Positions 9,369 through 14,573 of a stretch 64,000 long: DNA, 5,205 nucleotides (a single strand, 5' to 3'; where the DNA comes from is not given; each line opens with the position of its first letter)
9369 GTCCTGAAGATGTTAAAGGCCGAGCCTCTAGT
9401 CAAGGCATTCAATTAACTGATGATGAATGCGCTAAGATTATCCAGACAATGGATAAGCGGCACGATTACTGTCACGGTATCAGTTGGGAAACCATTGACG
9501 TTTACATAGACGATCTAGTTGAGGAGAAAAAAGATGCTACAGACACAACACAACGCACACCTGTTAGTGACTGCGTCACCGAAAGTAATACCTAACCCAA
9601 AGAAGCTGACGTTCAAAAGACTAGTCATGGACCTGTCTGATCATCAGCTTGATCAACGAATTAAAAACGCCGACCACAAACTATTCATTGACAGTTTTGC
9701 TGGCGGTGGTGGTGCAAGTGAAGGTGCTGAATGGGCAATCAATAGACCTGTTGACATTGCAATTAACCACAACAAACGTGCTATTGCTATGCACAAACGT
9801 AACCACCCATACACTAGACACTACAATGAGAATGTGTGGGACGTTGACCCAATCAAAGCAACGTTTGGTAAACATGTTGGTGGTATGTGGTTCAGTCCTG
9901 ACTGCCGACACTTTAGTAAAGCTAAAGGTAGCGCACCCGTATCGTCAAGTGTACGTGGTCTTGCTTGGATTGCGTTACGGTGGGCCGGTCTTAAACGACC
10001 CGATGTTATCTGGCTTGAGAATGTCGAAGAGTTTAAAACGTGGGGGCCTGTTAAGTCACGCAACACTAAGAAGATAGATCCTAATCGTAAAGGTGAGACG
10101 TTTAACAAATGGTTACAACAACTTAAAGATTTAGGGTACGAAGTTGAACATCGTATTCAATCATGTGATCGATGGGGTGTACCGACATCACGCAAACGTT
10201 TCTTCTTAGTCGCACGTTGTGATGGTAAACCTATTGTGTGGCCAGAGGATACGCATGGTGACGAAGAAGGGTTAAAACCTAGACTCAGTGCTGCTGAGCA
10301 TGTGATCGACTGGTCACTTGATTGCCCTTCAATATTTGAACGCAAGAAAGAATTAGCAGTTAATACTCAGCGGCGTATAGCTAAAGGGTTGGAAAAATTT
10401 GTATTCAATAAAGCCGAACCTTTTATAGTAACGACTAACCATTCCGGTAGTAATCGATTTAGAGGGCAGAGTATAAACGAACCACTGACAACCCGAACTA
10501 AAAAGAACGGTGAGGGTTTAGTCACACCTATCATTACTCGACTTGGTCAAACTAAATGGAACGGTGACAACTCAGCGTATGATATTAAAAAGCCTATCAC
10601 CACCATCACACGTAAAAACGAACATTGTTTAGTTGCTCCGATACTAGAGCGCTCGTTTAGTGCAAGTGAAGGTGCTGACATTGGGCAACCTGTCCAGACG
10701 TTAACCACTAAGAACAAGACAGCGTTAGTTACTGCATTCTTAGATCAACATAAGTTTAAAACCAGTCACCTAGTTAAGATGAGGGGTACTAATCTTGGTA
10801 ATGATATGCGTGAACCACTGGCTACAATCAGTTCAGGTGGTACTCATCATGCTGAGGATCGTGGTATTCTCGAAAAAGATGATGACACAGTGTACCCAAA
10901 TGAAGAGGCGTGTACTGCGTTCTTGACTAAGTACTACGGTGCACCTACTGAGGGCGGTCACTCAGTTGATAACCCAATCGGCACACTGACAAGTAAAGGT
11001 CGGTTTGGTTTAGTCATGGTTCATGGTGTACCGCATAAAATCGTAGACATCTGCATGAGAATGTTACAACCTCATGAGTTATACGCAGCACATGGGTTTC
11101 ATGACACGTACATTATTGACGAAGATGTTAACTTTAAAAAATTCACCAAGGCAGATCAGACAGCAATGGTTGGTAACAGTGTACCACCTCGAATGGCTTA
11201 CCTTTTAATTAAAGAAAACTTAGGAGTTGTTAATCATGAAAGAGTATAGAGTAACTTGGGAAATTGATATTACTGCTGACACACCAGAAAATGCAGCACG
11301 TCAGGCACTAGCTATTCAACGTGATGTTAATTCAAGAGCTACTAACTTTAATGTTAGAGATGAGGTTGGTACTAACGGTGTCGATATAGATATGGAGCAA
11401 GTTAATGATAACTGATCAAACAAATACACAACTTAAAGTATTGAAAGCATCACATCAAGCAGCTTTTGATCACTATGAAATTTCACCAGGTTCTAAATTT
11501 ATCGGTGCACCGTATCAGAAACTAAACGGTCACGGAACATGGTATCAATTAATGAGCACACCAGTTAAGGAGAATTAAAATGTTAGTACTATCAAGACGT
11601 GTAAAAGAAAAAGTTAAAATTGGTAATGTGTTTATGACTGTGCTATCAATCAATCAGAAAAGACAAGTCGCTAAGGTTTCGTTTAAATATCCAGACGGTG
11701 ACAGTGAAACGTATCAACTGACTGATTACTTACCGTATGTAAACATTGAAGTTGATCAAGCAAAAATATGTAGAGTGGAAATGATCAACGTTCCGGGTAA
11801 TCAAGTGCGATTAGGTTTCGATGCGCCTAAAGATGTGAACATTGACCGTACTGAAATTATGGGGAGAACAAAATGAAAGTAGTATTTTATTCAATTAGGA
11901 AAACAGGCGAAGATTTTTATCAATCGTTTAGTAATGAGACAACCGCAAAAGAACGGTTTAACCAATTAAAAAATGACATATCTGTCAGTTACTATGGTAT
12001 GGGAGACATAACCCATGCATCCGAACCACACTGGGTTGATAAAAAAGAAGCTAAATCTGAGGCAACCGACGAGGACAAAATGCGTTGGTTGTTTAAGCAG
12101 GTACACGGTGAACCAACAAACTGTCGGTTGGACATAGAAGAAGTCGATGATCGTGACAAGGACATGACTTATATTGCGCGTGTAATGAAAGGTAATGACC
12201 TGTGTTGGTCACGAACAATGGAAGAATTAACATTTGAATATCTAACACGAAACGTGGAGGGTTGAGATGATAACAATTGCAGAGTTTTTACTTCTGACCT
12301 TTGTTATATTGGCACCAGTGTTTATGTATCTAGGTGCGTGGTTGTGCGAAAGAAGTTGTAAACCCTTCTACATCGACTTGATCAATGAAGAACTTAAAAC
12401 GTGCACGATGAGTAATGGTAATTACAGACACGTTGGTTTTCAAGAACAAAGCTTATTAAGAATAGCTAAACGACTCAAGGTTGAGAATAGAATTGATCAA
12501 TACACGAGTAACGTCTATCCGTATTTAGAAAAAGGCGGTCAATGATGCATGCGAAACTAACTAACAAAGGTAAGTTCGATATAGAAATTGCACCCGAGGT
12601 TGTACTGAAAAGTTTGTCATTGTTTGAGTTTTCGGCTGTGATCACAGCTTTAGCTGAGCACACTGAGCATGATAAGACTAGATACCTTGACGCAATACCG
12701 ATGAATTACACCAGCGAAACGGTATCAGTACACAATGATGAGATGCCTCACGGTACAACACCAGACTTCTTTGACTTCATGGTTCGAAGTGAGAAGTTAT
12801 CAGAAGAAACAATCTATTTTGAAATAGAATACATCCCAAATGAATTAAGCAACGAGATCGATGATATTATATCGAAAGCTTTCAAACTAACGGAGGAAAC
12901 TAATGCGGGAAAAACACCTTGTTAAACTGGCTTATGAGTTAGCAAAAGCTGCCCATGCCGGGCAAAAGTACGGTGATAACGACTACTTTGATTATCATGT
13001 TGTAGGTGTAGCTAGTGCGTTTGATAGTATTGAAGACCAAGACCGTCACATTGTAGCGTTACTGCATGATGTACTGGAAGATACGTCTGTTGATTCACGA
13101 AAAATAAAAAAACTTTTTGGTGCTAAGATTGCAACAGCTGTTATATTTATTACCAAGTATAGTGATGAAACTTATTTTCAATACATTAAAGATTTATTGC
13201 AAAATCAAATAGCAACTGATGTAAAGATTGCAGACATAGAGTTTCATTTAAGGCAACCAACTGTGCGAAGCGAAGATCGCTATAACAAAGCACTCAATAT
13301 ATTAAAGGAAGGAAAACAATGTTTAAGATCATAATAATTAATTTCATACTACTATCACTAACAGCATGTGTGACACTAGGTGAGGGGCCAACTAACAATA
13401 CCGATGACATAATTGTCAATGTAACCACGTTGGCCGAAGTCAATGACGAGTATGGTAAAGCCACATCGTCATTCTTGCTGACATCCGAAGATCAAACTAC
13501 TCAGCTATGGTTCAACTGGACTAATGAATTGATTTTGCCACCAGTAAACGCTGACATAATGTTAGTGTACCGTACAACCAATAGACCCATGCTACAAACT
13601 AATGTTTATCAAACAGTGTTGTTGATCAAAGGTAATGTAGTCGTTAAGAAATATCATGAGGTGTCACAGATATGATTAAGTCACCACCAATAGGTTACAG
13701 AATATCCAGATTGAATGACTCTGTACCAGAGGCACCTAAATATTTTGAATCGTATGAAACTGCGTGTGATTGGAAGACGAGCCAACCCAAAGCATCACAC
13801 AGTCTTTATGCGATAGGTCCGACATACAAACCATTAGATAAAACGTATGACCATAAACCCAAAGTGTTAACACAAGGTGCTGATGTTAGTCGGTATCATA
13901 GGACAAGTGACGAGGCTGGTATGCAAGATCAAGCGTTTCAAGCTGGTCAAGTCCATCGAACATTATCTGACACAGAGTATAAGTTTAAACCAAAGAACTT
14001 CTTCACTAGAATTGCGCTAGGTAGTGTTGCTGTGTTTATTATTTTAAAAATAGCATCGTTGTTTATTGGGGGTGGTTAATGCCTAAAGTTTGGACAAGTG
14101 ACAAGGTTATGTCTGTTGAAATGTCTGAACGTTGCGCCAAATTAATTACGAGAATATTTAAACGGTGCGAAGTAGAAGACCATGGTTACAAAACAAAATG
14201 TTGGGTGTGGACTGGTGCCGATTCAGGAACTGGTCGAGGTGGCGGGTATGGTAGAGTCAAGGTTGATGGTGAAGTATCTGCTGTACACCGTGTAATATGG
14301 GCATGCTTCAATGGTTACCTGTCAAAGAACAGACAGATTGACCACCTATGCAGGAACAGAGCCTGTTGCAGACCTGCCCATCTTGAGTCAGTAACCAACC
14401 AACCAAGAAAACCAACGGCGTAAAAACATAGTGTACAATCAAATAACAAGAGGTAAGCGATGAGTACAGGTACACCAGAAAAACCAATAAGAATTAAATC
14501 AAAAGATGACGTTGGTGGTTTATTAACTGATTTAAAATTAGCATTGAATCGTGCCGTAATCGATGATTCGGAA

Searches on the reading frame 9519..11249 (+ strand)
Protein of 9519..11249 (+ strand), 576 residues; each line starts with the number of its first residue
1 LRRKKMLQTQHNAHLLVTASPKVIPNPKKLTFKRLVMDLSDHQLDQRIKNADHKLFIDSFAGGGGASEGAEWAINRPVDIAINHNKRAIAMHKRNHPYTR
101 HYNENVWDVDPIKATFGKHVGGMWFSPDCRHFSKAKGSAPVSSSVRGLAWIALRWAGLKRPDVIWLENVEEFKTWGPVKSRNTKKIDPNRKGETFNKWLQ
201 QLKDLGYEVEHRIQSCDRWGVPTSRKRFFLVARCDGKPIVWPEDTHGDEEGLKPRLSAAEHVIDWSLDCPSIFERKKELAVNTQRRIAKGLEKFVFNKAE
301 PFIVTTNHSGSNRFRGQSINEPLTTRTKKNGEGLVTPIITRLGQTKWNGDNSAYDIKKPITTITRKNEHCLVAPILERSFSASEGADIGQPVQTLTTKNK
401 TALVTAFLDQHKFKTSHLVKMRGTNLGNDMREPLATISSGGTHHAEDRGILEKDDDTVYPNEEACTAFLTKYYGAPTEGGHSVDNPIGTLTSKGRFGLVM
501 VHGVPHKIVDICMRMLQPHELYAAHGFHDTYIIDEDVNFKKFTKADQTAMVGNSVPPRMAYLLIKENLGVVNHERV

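Call 45: search_protein_families(library=pfam, proteins=[window:9519-11249:+], max_evalue=0.01)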
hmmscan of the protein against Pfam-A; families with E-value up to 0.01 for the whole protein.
window:9519-11249:+ (576 aa): 1 family
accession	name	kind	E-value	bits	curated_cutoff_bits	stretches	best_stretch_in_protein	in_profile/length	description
PF00145.23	DNA_methylase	-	3.2e-23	83.1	22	1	56-566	3-321/324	C-5 cytosine-specific DNA methylase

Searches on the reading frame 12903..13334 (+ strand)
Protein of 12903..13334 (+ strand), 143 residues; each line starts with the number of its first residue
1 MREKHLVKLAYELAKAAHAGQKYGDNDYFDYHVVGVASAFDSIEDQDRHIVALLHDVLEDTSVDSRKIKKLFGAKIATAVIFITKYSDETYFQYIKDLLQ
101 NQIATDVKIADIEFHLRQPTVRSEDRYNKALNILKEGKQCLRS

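Call 78: search_protein_families(library=pfam, proteins=[window:12903-13334:+], max_evalue=0.01)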
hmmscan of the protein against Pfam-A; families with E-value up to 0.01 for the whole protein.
window:12903-13334:+ (143 aa): 1 family
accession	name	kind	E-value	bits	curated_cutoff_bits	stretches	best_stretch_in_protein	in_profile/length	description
PF13328.12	HD_4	-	1.7e-08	34.8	27.2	1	10-92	1-83/156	HD domain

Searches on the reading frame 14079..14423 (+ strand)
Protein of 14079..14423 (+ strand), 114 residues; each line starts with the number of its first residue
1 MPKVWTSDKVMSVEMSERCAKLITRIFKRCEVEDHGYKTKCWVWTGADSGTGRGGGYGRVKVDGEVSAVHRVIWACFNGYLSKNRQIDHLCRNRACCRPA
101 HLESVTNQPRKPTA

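Call 45: search_protein_families(library=pfam, proteins=[window:14079-14423:+], max_evalue=0.01)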
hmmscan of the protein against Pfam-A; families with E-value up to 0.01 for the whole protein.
window:14079-14423:+ (114 aa): 2 families
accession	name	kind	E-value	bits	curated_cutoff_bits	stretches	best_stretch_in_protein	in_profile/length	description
PF13392.12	HNH_3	-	1.9e-14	53.5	24.8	1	68-108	2-42/46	HNH endonuclease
PF05551.17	zf-His_Me_endon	-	0.00062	20.4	27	1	83-102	63-82/131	Zinc-binding loop region of homing endonuclease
